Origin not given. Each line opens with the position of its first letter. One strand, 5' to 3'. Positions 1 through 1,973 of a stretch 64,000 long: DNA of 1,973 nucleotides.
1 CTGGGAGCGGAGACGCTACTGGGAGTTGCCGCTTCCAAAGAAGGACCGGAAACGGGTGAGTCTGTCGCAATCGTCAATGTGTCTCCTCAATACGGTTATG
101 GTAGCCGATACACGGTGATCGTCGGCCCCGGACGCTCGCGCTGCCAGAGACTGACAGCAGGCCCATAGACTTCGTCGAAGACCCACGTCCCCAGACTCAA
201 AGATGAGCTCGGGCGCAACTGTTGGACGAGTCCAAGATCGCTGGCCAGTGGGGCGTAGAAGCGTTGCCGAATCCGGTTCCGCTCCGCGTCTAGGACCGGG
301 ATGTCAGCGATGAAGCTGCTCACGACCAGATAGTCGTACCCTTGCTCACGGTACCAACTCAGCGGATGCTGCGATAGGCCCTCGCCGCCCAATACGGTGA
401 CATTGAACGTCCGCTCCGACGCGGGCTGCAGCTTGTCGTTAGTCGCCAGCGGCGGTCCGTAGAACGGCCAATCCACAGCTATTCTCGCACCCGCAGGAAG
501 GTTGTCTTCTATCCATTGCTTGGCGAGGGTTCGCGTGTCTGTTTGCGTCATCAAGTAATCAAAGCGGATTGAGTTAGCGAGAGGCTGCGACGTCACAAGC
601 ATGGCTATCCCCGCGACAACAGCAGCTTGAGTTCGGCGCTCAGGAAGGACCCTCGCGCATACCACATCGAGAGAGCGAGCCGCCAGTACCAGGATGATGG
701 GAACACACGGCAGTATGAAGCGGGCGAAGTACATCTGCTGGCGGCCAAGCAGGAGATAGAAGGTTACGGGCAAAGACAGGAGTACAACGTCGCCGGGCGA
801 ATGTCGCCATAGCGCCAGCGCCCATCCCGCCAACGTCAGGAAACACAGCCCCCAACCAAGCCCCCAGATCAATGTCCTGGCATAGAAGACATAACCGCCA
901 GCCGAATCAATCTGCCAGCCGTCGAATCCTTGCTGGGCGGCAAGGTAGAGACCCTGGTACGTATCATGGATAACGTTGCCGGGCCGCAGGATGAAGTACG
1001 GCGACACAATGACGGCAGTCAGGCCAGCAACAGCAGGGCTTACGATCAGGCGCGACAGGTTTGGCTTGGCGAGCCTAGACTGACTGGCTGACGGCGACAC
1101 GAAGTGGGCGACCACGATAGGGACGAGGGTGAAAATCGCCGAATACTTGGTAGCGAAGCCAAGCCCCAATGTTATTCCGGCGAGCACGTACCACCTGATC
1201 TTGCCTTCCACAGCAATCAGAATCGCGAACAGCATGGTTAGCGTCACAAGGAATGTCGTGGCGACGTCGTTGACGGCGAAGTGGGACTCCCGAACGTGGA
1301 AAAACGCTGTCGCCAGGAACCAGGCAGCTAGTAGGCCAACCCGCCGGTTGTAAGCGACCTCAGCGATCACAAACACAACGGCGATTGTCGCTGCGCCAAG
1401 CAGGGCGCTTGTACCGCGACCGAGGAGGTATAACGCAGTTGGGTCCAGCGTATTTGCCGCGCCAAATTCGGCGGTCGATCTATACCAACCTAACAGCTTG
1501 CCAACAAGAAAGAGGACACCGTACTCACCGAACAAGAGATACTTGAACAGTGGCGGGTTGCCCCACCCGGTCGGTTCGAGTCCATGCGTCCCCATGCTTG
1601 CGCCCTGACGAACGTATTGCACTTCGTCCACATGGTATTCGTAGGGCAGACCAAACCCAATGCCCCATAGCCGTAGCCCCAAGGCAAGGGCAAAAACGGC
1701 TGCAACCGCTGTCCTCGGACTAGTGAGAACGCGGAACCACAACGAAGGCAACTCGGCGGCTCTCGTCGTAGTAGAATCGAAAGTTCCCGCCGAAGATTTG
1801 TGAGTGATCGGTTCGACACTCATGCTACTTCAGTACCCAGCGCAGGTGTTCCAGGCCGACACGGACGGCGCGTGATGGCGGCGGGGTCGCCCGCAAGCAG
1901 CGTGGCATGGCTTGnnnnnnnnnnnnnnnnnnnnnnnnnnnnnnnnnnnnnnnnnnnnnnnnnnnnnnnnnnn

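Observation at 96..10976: NusG-paralog-headed glycan operon adjacent to the giant surface-protein array: a candidate dedicated protein-glycosylation system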

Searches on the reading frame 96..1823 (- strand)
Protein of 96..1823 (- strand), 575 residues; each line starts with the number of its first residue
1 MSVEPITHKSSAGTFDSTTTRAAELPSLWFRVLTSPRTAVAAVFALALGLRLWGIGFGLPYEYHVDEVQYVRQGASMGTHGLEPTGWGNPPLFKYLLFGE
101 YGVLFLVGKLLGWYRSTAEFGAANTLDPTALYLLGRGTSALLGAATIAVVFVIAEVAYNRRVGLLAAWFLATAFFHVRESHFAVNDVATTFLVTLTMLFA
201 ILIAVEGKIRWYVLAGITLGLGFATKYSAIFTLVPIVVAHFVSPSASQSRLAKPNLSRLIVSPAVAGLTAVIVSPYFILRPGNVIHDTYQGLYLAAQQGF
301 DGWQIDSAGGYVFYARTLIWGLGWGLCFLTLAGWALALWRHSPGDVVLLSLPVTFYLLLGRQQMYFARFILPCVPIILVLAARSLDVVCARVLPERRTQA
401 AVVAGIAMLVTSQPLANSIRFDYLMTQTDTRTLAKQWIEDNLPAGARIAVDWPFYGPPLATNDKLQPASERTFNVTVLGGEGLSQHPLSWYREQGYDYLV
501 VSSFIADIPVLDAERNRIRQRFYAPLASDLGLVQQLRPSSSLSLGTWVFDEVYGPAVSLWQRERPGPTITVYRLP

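Call 7: search_protein_families(library=pfam, proteins=[window:96-1823:-], max_evalue=0.01)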
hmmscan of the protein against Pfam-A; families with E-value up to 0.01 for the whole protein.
window:96-1823:- (575 aa): 3 families
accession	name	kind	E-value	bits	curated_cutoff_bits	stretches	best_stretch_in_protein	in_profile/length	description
PF13231.12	PMT_2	-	5.4e-14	53.1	26.1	1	138-255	27-142/160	Dolichyl-phosphate-mannose-protein mannosyltransferase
PF02366.24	PMT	-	5.4e-14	52.8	22.7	1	90-274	46-228/245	Dolichyl-phosphate-mannose-protein mannosyltransferase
PF09578.15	Spore_YabQ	-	0.00069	20.2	27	1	182-224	32-74/79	Spore cortex protein YabQ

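Call 8: search_protein_families(library=ncbifam, proteins=[window:96-1823:-], max_evalue=0.01)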
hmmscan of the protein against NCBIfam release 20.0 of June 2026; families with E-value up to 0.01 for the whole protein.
window:96-1823:- (575 aa): 2 families
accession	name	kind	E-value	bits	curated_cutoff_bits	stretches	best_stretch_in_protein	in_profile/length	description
TIGR04154.1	archaeo_STT3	subfamily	0.00037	19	450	1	138-276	101-257/831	oligosaccharyl transferase, archaeosortase A system-associated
TIGR03663.1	TIGR03663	subfamily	0.0016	17.6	126.25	1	135-245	73-183/435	flippase activity-associated protein Agl23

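Call 12: find_encoding_contigs(protein=window:96-1823:-, flank=10000, max_places=6)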
Protein window:96-1823:- (575 aa): no gene with exactly this product is on record in the collection.

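Call 13: find_homologous_proteins(query=window:96-1823:-, max_evalue=0.00001)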
Query window:96-1823:- (575 aa): 242 proteins with E <= 0.00001 among 8000 candidates; the best 120 are listed.
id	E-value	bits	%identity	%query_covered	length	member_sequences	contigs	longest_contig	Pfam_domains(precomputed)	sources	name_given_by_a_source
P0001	0.0e+0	1146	100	89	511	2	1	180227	PF02366.25,PF13231.13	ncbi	ncbi:MAG: glycosyltransferase family 39 protein [Anaerolineae bacterium]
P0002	1.2e-220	752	62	91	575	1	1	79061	PF02366.25,PF13231.13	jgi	jgi:4-amino-4-deoxy-L-arabinose transferase-like glycosyltransferase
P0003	7.4e-208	710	58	93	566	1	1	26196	PF02366.25,PF13231.13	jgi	-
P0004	3.6e-205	701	58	93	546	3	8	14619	PF02366.25,PF13231.13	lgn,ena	-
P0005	8.9e-205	700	58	93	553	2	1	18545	PF02366.25,PF13231.13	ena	-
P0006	1.4e-199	683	56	93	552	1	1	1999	PF02366.25,PF13231.13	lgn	-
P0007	6.8e-196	670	55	93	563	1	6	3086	PF02366.25,PF13231.13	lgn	-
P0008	1.2e-195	670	56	93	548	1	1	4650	PF02366.25,PF13231.13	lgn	-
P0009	1.4e-194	666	57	91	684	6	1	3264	PF02366.25,PF13231.13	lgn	-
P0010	7.1e-194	664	56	93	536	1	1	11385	PF02366.25,PF13231.13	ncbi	-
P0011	7.2e-194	664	55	95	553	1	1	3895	PF02366.25,PF13231.13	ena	-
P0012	1.0e-192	660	53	92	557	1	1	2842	PF02366.25,PF13231.13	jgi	jgi:hypothetical protein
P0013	7.6e-191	654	54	91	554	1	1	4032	PF02366.25,PF03901.24,PF13231.13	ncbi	-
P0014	7.3e-190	651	53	93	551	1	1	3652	PF02366.25,PF13231.13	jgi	jgi:hypothetical protein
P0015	1.6e-189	649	52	91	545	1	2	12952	PF02366.25,PF13231.13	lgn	-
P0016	5.0e-187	641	55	92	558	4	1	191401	PF02366.25,PF13231.13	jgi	-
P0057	1.8e-158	547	50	91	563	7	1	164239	PF02366.25,PF03901.24,PF13231.13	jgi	-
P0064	2.8e-154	533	46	94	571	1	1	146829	PF02366.25,PF13231.13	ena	-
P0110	4.8e-114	400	40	93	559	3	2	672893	PF02366.25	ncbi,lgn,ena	-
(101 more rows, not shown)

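Call 14: find_encoding_contigs(protein=P0001, flank=10000, max_places=3)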
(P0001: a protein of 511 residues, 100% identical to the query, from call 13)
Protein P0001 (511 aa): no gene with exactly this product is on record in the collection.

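Call 15: find_encoding_contigs(protein=P0002, flank=10000, max_places=3)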
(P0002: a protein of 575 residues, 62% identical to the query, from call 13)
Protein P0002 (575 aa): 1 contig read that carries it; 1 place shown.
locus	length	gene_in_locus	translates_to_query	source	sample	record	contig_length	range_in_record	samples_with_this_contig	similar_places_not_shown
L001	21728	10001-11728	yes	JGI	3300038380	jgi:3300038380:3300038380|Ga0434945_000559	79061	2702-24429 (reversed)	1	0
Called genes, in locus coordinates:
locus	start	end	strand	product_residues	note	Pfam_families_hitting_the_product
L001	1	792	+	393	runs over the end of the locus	PF13524:Glyco_trans_1_2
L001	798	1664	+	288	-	PF05148:Methyltransf_8 (weak), PF08241:Methyltransf_11, PF13489:Methyltransf_23 (faint), PF13649:Methyltransf_25 (weak)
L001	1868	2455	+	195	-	PF13649:Methyltransf_25, PF13847:Methyltransf_31 (weak), PF08241:Methyltransf_11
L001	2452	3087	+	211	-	-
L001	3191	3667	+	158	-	-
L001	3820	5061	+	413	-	-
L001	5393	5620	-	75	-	PF01850:PIN (weak)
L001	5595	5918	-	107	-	PF04014:MazE_antitoxin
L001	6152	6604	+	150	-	-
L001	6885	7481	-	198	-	PF13338:AbiEi_4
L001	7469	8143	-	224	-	PF08843:AbiEii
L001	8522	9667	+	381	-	-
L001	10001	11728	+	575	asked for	PF02366:PMT, PF13231:PMT_2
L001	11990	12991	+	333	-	PF00535:Glycos_transf_2, PF10111:Glyco_tranf_2_2 (weak), PF13641:Glyco_tranf_2_3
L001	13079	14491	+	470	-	PF13088:BNR_2 (weak), PF02012:BNR (faint)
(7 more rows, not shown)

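Call 16: find_encoding_contigs(protein=P0016, flank=10000, max_places=3)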
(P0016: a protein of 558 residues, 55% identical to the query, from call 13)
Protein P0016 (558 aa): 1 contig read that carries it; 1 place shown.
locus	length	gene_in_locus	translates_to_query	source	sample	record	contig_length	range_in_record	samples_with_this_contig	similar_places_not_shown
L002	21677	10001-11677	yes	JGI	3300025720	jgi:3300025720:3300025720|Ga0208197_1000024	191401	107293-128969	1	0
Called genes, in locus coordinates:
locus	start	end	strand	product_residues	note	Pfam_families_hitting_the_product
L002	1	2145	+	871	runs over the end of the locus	-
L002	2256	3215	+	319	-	PF01370:Epimerase, PF16363:GDP_Man_Dehyd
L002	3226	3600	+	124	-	PF01909:NTP_transf_2, PF18765:Polbeta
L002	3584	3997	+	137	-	PF05168:HEPN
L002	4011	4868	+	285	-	PF01061:ABC2_membrane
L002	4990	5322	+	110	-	PF01909:NTP_transf_2, PF18765:Polbeta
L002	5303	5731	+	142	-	PF05168:HEPN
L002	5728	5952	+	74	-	-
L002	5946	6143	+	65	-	PF00005:ABC_tran, PF13304:AAA_21 (weak)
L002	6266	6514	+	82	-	PF21748:UPF0150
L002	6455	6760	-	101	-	-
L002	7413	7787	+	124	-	PF18765:Polbeta (weak)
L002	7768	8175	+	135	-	PF05168:HEPN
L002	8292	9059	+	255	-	-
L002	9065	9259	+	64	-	-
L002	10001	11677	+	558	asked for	PF02366:PMT, PF13231:PMT_2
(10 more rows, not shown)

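Call 27: search_solved_structures(query=window:96-1823:-, max_evalue=0.01)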
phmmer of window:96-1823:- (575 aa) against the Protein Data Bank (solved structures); distinct sequences matched with E-value up to 0.01: 0.

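Call 55: predict_structure(alignment_id=A3)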
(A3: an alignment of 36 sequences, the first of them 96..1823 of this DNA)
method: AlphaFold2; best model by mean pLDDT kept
length: 575 residues; sequences in the alignment: 36
mean_pLDDT: 90.1   pTM: 0.90
mean pLDDT of the five models: 90.1, 89.2, 88.2, 88.2, 85.8
residues with pLDDT >= 90: 415; 70-90: 112; 50-70: 33; < 50: 15
segments of 3 or more residues with pLDDT < 50: 1-3, 14-16, 18-25
pLDDT, mean of each block of 10 residues (from residue 1): 50 49 54 80 97 95 90 88 77 94 95 92 90 97 98 98 98 96 96 99 97 98 96 98 79 79 97 92 88 72 84 92 96 97 97 93 85 98 97 94 97 97 96 97 97 91 93 92 93 97 91 91 93 94 77 84 94 95
secondary structure, 60 per line:
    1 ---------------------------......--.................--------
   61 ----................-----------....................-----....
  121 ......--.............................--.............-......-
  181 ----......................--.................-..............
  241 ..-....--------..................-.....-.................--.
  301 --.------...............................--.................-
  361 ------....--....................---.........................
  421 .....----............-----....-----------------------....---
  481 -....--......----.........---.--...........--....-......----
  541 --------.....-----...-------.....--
elements in order: H28-33 H36-52 H65-80 H92-111 H117-126 H129-157 H160-172 H174-179 H185-206 H209-225 H227-242 H244-247 H256-273 H275-279 H281-297 H310-340 H343-359 H367-370 H373-392 H396-425 H430-441 E447-450 E474-477 H482-485 H488-493 E498-502 H503-506 H513-523 H526-529 E531-536 H549-553 E569-573

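Call 58: fold_search(model_id=the predicted structure, library=pdb)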
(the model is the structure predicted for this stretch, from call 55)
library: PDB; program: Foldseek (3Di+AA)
matches with E <= 10: 327; with E <= 0.001: 34
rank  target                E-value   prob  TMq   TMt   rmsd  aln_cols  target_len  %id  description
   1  7oci_F                4.9e-10  1.00  0.47  0.43  13.1       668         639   15  Cryo-EM structure of yeast Ost6p containing oligosaccharyltransferase complex (released 2022-02-16)
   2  8agb_A                2.3e-09  1.00  0.50  0.46  13.4       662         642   15  Structure of yeast oligosaccharylransferase complex with lipid-linked oligosaccharide bound (released 2022-12-07)
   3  8age_A                3.0e-09  1.00  0.50  0.46  12.1       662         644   15  Structure of yeast oligosaccharylransferase complex with acceptor peptide bound (released 2022-12-07)
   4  6ezn_F                3.3e-09  1.00  0.46  0.42  13.5       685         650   14  Cryo-EM structure of the yeast oligosaccharyltransferase (OST) complex (released 2018-01-17)
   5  8agc_A                3.7e-09  1.00  0.55  0.47  10.0       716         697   14  Structure of yeast oligosaccharylransferase complex with lipid-linked oligosaccharide and non-acceptor peptide bound (released 2022-12-07)
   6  3wak                  3.7e-09  1.00  0.54  0.38  12.0       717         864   13  Crystal structure of the Archaeoglobus fulgidus oligosaccharyltransferase (O29867_ARCFU) in the apo form (released 2013-10-30)
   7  3waj                  6.4e-09  1.00  0.50  0.38  12.7       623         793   13  Crystal structure of the Archaeoglobus fulgidus oligosaccharyltransferase (O29867_ARCFU) complex with Zn and sulfate (released 2013-10-30)
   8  6s7o_A                7.9e-09  1.00  0.50  0.45  13.0       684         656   13  Cryo-EM structure of human oligosaccharyltransferase complex OST-A (released 2019-12-18)
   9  5gmy_A                8.6e-09  1.00  0.53  0.38  12.3       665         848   14  Crystal structure of the Archaeoglobus fulgidus oligosaccharyltransferase (O29867_ARCFU) tethered with an acceptor pep (released 2017-02-01)
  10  8b6l_I                1.1e-08  1.00  0.50  0.44  12.6       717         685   14  Subtomogram average of the human Sec61-TRAP-OSTA-translocon (released 2022-12-07)
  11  7e9s_A                1.8e-08  1.00  0.57  0.40   8.8       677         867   14  Archaeal oligosaccharyltransferase AglB from Archaeoglobus fulgidus in complex with an inhibitory peptide and a dolich (released 2021-09-08)
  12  6c26_A                2.2e-08  1.00  0.50  0.46  13.5       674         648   14  The Cryo-EM structure of a eukaryotic oligosaccharyl transferase complex (released 2018-01-31)
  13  8pn9_A                2.6e-08  1.00  0.52  0.47  11.0       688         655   13  Structure of human oligosaccharyltransferase OST-A complex bound to NGI-1 (released 2024-05-08)
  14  6s7t_A                3.6e-08  1.00  0.51  0.43  11.0       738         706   13  Cryo-EM structure of human oligosaccharyltransferase complex OST-B (released 2019-12-18)
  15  9n9j_I                4.3e-08  1.00  0.50  0.43  12.6       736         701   13  Structure of a GRP94 folding intermediate engaged with a CCDC134- and FKBP11-bound secretory translocon (released 2025-11-19)
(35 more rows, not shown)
